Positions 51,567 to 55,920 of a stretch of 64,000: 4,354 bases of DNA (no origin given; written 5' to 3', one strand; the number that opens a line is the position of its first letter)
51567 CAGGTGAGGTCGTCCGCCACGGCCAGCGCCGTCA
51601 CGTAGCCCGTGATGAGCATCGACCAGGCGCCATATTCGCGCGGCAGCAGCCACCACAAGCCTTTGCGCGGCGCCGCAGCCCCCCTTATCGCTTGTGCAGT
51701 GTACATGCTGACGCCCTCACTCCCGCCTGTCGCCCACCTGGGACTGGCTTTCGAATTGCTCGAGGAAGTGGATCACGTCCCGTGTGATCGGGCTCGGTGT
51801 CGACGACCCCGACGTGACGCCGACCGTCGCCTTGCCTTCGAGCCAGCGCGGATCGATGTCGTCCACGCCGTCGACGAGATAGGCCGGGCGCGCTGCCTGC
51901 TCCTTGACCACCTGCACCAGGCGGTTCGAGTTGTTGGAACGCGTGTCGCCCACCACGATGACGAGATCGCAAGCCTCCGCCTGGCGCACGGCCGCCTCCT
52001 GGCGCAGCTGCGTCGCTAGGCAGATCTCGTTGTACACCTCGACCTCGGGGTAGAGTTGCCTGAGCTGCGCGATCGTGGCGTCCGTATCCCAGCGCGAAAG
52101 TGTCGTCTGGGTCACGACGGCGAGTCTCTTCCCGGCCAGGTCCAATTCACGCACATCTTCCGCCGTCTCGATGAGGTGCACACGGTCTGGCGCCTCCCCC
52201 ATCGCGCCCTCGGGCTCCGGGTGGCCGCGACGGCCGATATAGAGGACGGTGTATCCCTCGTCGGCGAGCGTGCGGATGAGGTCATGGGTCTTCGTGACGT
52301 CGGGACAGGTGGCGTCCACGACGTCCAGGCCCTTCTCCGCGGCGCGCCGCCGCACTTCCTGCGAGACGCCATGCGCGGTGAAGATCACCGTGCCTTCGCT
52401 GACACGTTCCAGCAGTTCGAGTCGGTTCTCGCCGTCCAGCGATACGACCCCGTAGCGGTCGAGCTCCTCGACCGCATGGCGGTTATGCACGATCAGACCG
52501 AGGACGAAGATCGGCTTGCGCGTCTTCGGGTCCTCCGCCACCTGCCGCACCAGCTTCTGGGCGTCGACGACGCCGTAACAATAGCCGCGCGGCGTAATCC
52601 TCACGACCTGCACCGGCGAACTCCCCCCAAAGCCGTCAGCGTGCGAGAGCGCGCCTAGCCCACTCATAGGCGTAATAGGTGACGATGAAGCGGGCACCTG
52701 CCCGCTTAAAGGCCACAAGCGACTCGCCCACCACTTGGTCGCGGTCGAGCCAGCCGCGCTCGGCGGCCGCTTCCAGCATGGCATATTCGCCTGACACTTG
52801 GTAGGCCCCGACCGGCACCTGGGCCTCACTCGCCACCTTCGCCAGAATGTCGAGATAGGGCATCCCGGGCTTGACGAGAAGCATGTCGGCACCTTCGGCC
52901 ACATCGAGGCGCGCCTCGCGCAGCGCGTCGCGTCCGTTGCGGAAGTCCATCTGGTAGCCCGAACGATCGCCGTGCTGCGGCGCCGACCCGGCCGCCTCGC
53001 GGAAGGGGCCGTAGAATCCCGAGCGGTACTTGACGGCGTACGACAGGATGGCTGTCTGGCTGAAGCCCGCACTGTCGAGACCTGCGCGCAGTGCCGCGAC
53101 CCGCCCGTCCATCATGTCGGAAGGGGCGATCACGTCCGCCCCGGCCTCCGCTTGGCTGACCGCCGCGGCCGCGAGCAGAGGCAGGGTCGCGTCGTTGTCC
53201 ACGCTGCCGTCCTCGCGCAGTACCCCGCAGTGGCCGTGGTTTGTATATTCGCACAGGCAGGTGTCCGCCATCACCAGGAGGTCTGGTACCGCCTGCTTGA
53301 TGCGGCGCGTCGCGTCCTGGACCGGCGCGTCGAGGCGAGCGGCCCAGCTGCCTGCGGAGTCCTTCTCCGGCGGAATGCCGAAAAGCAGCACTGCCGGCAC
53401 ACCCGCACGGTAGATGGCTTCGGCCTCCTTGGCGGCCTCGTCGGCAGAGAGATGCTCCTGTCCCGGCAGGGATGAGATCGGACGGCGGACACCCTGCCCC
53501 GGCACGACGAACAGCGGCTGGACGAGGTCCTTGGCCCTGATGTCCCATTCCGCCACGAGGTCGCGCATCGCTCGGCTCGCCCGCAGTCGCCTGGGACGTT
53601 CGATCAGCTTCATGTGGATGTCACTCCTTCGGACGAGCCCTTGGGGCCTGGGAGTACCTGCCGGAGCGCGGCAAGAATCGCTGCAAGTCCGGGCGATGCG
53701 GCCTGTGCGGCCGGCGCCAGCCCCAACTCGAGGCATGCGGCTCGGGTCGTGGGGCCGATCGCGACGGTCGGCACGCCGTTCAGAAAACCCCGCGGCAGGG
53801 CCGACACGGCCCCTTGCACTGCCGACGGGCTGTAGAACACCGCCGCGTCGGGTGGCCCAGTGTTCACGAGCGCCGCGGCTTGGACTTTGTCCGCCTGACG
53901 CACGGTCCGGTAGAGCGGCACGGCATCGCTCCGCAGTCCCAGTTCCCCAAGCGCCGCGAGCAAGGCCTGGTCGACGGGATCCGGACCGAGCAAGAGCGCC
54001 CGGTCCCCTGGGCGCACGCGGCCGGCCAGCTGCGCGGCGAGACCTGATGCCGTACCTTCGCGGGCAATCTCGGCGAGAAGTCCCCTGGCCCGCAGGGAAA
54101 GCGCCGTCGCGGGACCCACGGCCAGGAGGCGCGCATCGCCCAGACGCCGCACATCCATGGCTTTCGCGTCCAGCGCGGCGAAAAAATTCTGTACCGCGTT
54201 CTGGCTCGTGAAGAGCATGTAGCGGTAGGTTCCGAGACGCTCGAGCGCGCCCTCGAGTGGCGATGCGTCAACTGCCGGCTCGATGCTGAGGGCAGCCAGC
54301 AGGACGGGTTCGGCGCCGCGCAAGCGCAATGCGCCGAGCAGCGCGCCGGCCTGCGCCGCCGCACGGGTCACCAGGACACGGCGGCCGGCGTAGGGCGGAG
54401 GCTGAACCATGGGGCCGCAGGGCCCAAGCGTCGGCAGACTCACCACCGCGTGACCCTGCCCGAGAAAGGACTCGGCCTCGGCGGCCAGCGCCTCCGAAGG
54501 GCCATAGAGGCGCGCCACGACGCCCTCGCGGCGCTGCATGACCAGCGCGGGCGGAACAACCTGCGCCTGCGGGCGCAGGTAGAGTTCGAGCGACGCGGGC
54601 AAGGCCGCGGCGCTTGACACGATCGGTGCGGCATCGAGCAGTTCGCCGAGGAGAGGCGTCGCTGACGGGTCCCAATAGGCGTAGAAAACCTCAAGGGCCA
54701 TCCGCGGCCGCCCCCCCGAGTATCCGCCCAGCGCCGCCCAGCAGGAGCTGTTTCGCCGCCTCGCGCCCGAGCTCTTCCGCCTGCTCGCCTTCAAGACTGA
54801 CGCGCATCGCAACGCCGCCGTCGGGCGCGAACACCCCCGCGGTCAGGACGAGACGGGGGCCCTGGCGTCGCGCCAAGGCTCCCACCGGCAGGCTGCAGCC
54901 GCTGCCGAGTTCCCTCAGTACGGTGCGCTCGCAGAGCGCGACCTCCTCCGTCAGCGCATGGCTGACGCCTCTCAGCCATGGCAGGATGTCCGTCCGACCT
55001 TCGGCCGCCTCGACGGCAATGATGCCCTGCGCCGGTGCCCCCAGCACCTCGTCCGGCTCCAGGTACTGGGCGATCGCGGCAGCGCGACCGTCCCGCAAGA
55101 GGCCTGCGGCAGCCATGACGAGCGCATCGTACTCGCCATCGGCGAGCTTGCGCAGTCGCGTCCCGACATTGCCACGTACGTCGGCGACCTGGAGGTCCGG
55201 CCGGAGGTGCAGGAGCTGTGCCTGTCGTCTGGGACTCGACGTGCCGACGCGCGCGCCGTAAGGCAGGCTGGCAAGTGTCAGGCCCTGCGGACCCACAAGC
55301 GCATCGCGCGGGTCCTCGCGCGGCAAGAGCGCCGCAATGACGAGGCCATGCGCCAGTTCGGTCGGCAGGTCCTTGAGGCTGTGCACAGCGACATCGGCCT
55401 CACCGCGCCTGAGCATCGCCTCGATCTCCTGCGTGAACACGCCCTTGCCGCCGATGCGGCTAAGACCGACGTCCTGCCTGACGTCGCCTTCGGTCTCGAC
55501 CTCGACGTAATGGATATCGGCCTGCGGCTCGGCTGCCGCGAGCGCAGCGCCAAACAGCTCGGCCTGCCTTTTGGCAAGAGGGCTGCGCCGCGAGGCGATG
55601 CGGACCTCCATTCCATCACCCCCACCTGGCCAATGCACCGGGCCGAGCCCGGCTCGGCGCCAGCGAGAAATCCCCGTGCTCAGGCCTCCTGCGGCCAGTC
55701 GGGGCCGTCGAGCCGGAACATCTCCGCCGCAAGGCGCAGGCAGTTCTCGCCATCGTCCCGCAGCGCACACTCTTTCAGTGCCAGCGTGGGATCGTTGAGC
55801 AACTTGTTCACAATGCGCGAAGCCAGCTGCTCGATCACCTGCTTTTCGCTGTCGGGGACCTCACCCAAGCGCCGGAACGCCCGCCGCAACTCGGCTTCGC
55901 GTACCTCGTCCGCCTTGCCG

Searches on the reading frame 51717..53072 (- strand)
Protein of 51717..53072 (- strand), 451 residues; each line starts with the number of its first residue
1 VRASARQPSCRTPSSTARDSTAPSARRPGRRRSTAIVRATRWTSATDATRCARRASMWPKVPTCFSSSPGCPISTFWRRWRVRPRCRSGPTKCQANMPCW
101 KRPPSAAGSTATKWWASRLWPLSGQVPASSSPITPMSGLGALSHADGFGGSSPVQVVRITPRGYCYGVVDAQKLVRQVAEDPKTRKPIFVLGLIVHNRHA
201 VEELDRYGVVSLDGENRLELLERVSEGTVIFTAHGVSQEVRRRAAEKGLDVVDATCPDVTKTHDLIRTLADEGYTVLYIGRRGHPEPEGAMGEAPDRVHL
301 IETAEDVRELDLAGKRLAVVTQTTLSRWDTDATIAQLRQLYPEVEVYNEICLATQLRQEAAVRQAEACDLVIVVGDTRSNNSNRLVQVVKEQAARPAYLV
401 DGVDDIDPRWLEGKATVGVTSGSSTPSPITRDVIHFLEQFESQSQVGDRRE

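Call 49: search_protein_families(library=pfam, proteins=[window:51717-53072:-], max_evalue=0.00001)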
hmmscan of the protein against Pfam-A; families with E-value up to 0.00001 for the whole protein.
window:51717-53072:- (451 aa): 1 family
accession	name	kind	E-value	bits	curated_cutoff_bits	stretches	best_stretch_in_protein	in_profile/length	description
PF02401.23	LYTB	-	1.2e-83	280.9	24.5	1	156-437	1-266/267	LytB protein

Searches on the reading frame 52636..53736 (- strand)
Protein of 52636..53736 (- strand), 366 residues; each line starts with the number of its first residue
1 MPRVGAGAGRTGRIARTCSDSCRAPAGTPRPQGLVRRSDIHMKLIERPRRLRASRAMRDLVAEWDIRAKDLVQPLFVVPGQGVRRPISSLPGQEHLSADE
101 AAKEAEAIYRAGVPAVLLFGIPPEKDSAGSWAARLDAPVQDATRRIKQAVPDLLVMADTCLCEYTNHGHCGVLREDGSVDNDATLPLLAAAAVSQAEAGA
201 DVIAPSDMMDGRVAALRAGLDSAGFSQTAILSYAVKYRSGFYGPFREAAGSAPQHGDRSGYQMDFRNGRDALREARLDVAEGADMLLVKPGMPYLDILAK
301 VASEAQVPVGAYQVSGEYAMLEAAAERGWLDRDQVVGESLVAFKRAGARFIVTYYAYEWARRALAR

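Call 49: search_protein_families(library=pfam, proteins=[window:52636-53736:-], max_evalue=0.00001)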
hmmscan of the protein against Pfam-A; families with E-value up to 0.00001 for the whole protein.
window:52636-53736:- (366 aa): 1 family
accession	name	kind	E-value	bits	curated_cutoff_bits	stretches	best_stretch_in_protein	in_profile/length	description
PF00490.27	ALAD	-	2.7e-138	460.9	24.6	1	46-361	2-316/317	Delta-aminolevulinic acid dehydratase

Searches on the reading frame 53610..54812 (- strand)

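Call 49: search_protein_families(library=pfam, proteins=[window:53610-54812:-], max_evalue=0.00001)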
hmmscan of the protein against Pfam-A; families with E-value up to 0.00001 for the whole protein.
window:53610-54812:- (400 aa): 1 family
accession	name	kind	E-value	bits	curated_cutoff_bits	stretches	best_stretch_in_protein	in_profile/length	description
PF02602.20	HEM4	-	2.6e-47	161.3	27.5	1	160-380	5-230/231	Uroporphyrinogen-III synthase HemD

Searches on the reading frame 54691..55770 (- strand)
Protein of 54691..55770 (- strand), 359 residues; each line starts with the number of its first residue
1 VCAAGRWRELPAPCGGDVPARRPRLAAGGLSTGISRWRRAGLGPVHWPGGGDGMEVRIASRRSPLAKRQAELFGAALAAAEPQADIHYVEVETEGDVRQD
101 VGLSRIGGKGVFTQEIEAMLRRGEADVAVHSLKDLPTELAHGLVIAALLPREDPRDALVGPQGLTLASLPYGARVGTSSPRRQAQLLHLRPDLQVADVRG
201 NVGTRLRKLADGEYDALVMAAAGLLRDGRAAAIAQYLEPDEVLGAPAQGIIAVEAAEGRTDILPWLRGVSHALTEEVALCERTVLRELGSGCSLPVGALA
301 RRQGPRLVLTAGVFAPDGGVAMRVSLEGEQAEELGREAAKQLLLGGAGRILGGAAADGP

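Call 49: search_protein_families(library=pfam, proteins=[window:54691-55770:-], max_evalue=0.00001)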
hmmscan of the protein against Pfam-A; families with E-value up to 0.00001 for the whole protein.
window:54691-55770:- (359 aa): 2 families
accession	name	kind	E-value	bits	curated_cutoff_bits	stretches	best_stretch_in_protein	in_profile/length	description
PF01379.25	Porphobil_deam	-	1.8e-74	250.2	22.1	1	56-262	1-205/207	Porphobilinogen deaminase, dipyromethane cofactor binding domain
PF03900.20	Porphobil_deamC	-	4.2e-14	53.1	26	1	278-343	4-73/74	Porphobilinogen deaminase, C-terminal domain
